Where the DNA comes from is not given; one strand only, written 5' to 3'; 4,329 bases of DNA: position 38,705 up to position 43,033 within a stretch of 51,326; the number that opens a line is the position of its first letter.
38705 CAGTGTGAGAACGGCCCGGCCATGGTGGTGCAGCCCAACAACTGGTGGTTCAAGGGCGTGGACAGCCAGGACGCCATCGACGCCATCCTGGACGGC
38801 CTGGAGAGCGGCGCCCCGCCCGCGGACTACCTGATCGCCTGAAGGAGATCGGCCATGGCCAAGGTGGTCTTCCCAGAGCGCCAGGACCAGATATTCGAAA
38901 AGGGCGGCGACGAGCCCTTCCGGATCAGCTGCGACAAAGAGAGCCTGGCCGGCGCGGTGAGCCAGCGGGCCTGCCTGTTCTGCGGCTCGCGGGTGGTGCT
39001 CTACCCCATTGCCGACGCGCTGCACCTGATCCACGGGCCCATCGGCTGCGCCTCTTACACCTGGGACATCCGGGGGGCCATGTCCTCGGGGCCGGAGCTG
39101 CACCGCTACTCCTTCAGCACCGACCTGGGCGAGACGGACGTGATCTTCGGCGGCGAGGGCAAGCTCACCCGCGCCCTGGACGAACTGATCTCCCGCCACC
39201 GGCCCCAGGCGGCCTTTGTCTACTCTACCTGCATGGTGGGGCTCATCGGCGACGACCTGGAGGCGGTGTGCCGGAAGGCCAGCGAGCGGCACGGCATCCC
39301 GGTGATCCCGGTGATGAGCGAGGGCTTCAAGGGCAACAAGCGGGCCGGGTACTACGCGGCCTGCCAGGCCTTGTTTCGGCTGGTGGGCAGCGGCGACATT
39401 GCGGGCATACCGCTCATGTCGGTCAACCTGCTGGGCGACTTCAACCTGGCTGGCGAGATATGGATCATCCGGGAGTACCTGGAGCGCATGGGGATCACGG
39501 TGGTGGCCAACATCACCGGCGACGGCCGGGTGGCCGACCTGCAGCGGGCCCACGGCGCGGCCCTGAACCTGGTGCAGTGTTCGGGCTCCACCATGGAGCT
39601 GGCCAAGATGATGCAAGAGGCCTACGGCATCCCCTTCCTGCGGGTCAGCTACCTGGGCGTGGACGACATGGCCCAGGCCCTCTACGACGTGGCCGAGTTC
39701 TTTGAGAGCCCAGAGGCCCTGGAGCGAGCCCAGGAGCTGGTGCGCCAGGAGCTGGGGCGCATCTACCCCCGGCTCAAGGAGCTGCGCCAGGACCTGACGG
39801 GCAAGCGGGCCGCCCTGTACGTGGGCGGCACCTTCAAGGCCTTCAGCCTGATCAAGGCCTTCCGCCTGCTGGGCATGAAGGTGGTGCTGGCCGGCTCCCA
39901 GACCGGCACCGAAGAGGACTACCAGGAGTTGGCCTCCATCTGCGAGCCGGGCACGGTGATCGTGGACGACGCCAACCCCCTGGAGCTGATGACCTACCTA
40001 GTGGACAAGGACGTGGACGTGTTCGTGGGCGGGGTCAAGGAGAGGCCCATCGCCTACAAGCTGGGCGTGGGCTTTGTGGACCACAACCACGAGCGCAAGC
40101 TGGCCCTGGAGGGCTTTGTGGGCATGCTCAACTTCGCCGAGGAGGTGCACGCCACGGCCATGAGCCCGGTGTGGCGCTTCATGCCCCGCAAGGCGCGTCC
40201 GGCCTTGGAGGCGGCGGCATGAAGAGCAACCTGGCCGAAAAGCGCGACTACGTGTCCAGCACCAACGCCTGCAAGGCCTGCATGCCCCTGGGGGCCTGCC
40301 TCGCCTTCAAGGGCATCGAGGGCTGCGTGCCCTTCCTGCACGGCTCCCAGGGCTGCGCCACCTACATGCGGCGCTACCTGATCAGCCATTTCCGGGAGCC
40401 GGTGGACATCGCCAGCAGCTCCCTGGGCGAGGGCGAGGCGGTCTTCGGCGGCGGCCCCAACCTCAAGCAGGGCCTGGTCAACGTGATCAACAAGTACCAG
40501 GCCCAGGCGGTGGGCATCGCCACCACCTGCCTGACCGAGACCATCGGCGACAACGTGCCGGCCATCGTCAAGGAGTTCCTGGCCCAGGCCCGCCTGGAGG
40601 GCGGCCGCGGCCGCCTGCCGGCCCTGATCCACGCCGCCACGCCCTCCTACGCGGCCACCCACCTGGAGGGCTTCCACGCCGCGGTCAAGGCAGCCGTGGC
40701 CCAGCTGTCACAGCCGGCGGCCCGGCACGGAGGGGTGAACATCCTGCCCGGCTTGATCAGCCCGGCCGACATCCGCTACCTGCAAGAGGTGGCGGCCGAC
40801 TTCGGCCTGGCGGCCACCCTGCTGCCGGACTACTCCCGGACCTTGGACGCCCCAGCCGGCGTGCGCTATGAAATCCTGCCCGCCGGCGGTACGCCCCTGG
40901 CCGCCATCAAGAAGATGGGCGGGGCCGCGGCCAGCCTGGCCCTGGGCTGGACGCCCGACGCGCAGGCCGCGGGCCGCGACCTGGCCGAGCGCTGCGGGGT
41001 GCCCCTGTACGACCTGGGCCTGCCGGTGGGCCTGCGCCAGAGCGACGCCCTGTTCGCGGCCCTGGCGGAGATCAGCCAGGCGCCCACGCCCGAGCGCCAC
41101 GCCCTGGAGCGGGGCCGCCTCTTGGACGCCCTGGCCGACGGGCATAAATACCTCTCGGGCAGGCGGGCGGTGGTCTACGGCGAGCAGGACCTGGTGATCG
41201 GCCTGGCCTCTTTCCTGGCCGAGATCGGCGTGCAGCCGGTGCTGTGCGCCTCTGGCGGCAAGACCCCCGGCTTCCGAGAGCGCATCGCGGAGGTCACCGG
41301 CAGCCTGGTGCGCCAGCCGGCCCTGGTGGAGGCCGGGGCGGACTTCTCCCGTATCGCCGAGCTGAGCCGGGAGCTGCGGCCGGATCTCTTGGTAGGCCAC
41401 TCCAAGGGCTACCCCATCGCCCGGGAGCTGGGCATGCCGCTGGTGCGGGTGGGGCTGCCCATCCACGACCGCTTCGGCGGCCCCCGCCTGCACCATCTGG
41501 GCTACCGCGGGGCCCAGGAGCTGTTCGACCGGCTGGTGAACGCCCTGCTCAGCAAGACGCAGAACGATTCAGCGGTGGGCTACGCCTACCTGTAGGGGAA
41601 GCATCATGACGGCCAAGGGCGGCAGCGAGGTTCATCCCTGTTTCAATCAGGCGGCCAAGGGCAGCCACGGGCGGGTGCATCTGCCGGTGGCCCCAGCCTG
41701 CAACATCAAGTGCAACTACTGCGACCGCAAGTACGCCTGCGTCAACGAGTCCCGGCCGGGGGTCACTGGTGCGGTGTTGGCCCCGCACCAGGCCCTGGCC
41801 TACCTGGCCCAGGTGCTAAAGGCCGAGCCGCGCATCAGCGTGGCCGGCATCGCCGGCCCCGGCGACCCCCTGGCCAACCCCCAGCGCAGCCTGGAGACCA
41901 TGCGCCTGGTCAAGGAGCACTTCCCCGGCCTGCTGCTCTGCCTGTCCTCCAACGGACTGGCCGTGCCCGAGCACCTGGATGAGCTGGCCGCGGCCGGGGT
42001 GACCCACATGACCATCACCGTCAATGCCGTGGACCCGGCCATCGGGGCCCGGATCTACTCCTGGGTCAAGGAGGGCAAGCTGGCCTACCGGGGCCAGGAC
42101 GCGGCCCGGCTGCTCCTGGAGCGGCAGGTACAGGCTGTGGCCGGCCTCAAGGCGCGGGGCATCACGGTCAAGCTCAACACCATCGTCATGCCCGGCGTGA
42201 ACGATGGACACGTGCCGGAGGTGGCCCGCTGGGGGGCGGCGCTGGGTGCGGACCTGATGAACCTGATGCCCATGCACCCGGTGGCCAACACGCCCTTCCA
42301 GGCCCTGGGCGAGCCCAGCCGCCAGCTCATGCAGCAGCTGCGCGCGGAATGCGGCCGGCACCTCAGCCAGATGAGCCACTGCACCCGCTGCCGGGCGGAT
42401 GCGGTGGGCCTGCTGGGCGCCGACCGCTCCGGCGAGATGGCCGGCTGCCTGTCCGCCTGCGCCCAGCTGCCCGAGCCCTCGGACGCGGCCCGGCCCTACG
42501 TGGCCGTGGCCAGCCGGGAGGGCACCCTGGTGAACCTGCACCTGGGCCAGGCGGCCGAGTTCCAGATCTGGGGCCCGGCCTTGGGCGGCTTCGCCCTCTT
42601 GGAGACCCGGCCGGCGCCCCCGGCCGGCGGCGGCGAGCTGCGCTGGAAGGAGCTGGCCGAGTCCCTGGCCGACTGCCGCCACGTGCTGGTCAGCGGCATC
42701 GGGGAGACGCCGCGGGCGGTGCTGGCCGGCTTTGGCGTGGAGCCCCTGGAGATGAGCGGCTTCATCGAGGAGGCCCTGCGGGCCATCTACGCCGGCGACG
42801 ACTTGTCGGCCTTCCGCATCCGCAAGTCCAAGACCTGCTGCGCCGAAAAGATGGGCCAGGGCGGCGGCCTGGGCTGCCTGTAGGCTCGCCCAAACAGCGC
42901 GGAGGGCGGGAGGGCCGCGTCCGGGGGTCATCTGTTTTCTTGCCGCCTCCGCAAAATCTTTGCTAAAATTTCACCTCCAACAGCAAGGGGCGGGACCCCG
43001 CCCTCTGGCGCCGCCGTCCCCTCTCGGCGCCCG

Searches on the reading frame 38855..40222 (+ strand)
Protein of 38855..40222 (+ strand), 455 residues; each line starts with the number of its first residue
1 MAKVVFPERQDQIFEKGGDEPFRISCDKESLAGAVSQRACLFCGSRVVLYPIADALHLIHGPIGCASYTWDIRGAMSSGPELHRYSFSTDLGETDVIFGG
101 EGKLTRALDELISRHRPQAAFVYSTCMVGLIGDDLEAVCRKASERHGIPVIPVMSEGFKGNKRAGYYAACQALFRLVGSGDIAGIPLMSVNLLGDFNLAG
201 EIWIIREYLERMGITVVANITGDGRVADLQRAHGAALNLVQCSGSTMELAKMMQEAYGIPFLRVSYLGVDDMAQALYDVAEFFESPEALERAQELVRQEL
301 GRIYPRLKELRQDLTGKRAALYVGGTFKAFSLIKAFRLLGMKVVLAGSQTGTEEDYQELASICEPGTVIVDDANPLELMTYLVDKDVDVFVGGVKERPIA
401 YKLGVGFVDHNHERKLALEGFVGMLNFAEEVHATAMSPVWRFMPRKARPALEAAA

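Call 3: search_protein_families(library=pfam, proteins=[window:38855-40222:+], max_evalue=0.01)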
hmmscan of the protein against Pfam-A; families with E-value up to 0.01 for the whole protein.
window:38855-40222:+ (455 aa): 1 family
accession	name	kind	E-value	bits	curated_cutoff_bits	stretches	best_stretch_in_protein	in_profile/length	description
PF00148.24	Oxidored_nitro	-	8.3e-99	331.6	28.6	1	40-434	1-397/399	Nitrogenase component 1 type Oxidoreductase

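Call 4: search_protein_families(library=ncbifam, proteins=[window:38855-40222:+], max_evalue=0.01)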
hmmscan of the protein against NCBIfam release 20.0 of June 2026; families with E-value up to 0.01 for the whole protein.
window:38855-40222:+ (455 aa): 17 families
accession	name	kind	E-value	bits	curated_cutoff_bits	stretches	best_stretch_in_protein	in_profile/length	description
TIGR01283.1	nifE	equivalog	2.3e-180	600.1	505.1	1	22-447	27-457/459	nitrogenase iron-molybdenum cofactor biosynthesis protein NifE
NF011047.0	PRK14477.1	equivalog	3.5e-123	412.3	1229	1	24-447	21-450/917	bifunctional nitrogenase iron-molybdenum cofactor biosynthesis protein NifEN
TIGR01862.1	N2-ase-Ialpha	subfamily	1.4e-100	337.1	486.05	1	23-441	19-443/444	nitrogenase component I subunit alpha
TIGR01282.1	nifD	equivalog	4.3e-94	315.8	653.55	1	15-443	25-462/466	nitrogenase molybdenum-iron protein alpha chain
TIGR01284.1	alt_nitrog_alph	subfamily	3e-85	286.4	512.8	1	5-442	8-451/457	nitrogenase subunit alpha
TIGR01860.1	VNFD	equivalog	3.7e-67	227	823.1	1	6-443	11-454/461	nitrogenase vanadium-iron protein, alpha chain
TIGR01861.1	ANFD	equivalog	9.5e-59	199.2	873.8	1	6-440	12-452/513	nitrogenase iron-iron protein, alpha chain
TIGR01278.1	DPOR_BchB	equivalog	2.8e-18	66.1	490.35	1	58-405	29-379/512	ferredoxin:protochlorophyllide reductase (ATP-dependent) subunit B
NF002789.0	PRK02910.1-3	equivalog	4.3e-13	49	509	1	99-408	67-390/535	ferredoxin:protochlorophyllide reductase (ATP-dependent) subunit B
TIGR02932.1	vnfK_nitrog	equivalog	3.8e-11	42.5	873.95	1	40-221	16-198/457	V-containing nitrogenase subunit beta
TIGR01285.1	nifN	equivalog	4.3e-11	42.4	326.8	1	50-217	28-199/433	nitrogenase iron-molybdenum cofactor biosynthesis protein NifN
TIGR01286.1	nifK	equivalog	1.1e-09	37.3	427.3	1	38-215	67-249/516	nitrogenase molybdenum-iron protein subunit beta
TIGR01279.1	DPOR_bchN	equivalog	2.2e-09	36.7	419.95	1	49-385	18-342/407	ferredoxin:protochlorophyllide reductase (ATP-dependent) subunit N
TIGR03282.1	methan_mark_13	equivalog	1.2e-08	34.4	268.4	1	58-163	23-120/352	Ni-sirohydrochlorin a,c-diamide reductive cyclase catalytic subunit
NF002768.0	PRK02842.1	equivalog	3.5e-08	32.7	324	1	42-393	20-363/423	ferredoxin:protochlorophyllide reductase (ATP-dependent) subunit N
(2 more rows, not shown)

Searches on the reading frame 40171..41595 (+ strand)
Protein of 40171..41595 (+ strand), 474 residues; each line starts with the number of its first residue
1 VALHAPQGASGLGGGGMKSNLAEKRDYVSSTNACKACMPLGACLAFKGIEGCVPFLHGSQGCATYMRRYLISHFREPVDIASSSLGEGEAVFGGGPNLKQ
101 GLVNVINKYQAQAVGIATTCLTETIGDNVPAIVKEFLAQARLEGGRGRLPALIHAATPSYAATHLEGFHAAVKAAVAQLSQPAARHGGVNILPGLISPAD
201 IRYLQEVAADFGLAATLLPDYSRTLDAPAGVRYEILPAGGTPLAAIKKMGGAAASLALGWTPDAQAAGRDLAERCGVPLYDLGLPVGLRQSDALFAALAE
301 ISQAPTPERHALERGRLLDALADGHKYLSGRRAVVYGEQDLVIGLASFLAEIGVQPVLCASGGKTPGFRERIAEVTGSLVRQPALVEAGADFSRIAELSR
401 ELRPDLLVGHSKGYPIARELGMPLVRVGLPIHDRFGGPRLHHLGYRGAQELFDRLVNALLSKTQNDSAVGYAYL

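Call 3: search_protein_families(library=pfam, proteins=[window:40171-41595:+], max_evalue=0.01)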
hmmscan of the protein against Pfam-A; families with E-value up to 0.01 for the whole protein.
window:40171-41595:+ (474 aa): 1 family
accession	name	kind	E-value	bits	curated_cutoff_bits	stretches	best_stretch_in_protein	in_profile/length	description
PF00148.24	Oxidored_nitro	-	2.4e-116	389.4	28.6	1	37-459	1-398/399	Nitrogenase component 1 type Oxidoreductase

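Call 4: search_protein_families(library=ncbifam, proteins=[window:40171-41595:+], max_evalue=0.01)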
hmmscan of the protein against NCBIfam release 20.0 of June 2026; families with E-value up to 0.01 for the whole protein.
window:40171-41595:+ (474 aa): 16 families
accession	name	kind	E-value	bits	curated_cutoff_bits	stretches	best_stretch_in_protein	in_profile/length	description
TIGR01286.1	nifK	equivalog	1.2e-86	291.2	427.3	1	31-466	63-501/516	nitrogenase molybdenum-iron protein subunit beta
NF011047.0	PRK14477.1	equivalog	3.1e-86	290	1229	1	27-466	488-911/917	bifunctional nitrogenase iron-molybdenum cofactor biosynthesis protein NifEN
TIGR01285.1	nifN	equivalog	3.5e-81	273.4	326.8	1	28-459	9-430/433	nitrogenase iron-molybdenum cofactor biosynthesis protein NifN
TIGR02932.1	vnfK_nitrog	equivalog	4.3e-72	243.4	873.95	1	25-465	4-446/457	V-containing nitrogenase subunit beta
TIGR02931.1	anfK_nitrog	equivalog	2.2e-62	211.3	853.85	1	24-462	6-447/461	Fe-only nitrogenase subunit beta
TIGR01283.1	nifE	equivalog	9.5e-14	50.8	505.1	1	24-428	32-421/459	nitrogenase iron-molybdenum cofactor biosynthesis protein NifE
TIGR01278.1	DPOR_BchB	equivalog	7.6e-10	38.2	490.35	1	242-458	196-416/512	ferredoxin:protochlorophyllide reductase (ATP-dependent) subunit B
TIGR03282.1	methan_mark_13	equivalog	6.7e-09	35.2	268.4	1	53-136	21-101/352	Ni-sirohydrochlorin a,c-diamide reductive cyclase catalytic subunit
NF002789.0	PRK02910.1-3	equivalog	4.8e-07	29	509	1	326-456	294-422/535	ferredoxin:protochlorophyllide reductase (ATP-dependent) subunit B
TIGR01862.1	N2-ase-Ialpha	subfamily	9.4e-07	27.8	486.05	1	49-136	49-145/444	nitrogenase component I subunit alpha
TIGR01284.1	alt_nitrog_alph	subfamily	2.7e-06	26.1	512.8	1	49-137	59-152/457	nitrogenase subunit alpha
TIGR01860.1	VNFD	equivalog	2.7e-05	23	823.1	1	29-137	40-154/461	nitrogenase vanadium-iron protein, alpha chain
TIGR01279.1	DPOR_bchN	equivalog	0.00034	19.7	419.95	1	315-409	259-349/407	ferredoxin:protochlorophyllide reductase (ATP-dependent) subunit N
NF002790.0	PRK02910.1-4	equivalog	0.00097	17.9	912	1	244-460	210-423/530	ferredoxin:protochlorophyllide reductase (ATP-dependent) subunit B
TIGR01282.1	nifD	equivalog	0.0011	17.8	653.55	1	49-136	63-158/466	nitrogenase molybdenum-iron protein alpha chain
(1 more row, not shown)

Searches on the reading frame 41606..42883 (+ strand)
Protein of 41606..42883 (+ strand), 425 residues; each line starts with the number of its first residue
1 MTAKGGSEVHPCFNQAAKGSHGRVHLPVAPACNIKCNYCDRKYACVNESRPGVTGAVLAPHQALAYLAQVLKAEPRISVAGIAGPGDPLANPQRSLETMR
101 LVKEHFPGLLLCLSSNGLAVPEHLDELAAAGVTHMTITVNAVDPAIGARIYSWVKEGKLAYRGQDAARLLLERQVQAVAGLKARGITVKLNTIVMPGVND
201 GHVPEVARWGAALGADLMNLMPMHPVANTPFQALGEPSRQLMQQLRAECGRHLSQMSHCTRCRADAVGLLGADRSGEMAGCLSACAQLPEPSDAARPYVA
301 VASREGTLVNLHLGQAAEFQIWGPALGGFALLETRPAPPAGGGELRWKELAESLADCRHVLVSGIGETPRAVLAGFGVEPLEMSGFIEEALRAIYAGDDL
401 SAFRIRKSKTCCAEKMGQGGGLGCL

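Call 3: search_protein_families(library=pfam, proteins=[window:41606-42883:+], max_evalue=0.01)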
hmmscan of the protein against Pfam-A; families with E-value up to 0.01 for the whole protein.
window:41606-42883:+ (425 aa): 2 families
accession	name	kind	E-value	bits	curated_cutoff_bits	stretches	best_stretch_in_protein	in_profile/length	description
PF04055.27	Radical_SAM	-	5e-20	72.8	29.5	1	27-209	2-165/166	Radical SAM superfamily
PF02579.22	Nitro_FeMo-Co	-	3.7e-13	50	26.3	1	306-394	2-92/94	Dinitrogenase iron-molybdenum cofactor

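Call 4: search_protein_families(library=ncbifam, proteins=[window:41606-42883:+], max_evalue=0.01)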
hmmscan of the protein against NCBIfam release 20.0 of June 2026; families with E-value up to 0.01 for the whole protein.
window:41606-42883:+ (425 aa): 10 families
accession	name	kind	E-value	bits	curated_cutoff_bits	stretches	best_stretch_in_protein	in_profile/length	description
TIGR01290.1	nifB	equivalog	5.3e-113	378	343.65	2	9-278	11-284/441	nitrogenase cofactor biosynthesis protein NifB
TIGR02666.1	moaA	equivalog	1.1e-12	47.6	284.05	1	26-246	14-217/336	GTP 3',8-cyclase MoaA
TIGR04311.1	rSAM_Geo_metal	subfamily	5.8e-07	28.9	400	1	25-228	6-192/423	radical SAM/SPASM family putative metalloenzyme maturase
TIGR04317.1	W_rSAM_matur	equivalog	1.3e-06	27.8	380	1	24-145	6-116/349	tungsten cofactor oxidoreductase radical SAM maturase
TIGR02668.1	moaA_archaeal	equivalog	1.6e-06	27.3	325.25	1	25-252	13-217/303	GTP 3',8-cyclase MoaA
NF038283.1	viperin_w_prok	equivalog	5.5e-06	25.7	180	1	29-195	9-163/281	viperin family antiviral radical SAM protein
TIGR03278.1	methan_mark_10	equivalog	6.4e-05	21.9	350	1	34-222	37-204/404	methyl coenzyme M reductase-arginine methyltransferase Mmp10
NF001199.0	PRK00164.2-1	equivalog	0.00027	20.2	231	1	26-215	16-180/308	GTP 3',8-cyclase MoaA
TIGR02663.1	nifX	equivalog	0.00046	20.6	112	1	299-383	3-90/119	nitrogen fixation protein NifX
TIGR03821.1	EFP_modif_epmB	equivalog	0.00083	18.4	369.3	1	21-99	95-164/321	EF-P beta-lysylation protein EpmB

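Call 24: search_solved_structures(query=window:41606-42883:+, max_evalue=0.001, show_alignments=2)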
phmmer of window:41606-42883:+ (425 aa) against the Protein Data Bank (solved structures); distinct sequences matched with E-value up to 0.001: 6.
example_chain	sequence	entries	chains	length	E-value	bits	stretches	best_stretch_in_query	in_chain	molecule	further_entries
6y1x_A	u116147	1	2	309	1.6e-74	254.6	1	9-278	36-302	Radical SAM domain protein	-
7jma_A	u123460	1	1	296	1.4e-64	221.8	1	8-274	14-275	Nitrogenase iron-molybdenum cofactor biosynthesis protein NifB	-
7bi7_A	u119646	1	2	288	1.5e-64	221.8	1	8-274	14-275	FeMo cofactor biosynthesis protein NifB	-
7jmb_A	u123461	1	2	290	1.5e-64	221.7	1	8-274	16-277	Nitrogenase iron-molybdenum cofactor biosynthesis protein NifB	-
1tv7_A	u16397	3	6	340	0.00028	23.2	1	25-203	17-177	Molybdenum cofactor biosynthesis protein A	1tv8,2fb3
2fb2_A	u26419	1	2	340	0.00036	22.8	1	26-203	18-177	Molybdenum cofactor biosynthesis protein A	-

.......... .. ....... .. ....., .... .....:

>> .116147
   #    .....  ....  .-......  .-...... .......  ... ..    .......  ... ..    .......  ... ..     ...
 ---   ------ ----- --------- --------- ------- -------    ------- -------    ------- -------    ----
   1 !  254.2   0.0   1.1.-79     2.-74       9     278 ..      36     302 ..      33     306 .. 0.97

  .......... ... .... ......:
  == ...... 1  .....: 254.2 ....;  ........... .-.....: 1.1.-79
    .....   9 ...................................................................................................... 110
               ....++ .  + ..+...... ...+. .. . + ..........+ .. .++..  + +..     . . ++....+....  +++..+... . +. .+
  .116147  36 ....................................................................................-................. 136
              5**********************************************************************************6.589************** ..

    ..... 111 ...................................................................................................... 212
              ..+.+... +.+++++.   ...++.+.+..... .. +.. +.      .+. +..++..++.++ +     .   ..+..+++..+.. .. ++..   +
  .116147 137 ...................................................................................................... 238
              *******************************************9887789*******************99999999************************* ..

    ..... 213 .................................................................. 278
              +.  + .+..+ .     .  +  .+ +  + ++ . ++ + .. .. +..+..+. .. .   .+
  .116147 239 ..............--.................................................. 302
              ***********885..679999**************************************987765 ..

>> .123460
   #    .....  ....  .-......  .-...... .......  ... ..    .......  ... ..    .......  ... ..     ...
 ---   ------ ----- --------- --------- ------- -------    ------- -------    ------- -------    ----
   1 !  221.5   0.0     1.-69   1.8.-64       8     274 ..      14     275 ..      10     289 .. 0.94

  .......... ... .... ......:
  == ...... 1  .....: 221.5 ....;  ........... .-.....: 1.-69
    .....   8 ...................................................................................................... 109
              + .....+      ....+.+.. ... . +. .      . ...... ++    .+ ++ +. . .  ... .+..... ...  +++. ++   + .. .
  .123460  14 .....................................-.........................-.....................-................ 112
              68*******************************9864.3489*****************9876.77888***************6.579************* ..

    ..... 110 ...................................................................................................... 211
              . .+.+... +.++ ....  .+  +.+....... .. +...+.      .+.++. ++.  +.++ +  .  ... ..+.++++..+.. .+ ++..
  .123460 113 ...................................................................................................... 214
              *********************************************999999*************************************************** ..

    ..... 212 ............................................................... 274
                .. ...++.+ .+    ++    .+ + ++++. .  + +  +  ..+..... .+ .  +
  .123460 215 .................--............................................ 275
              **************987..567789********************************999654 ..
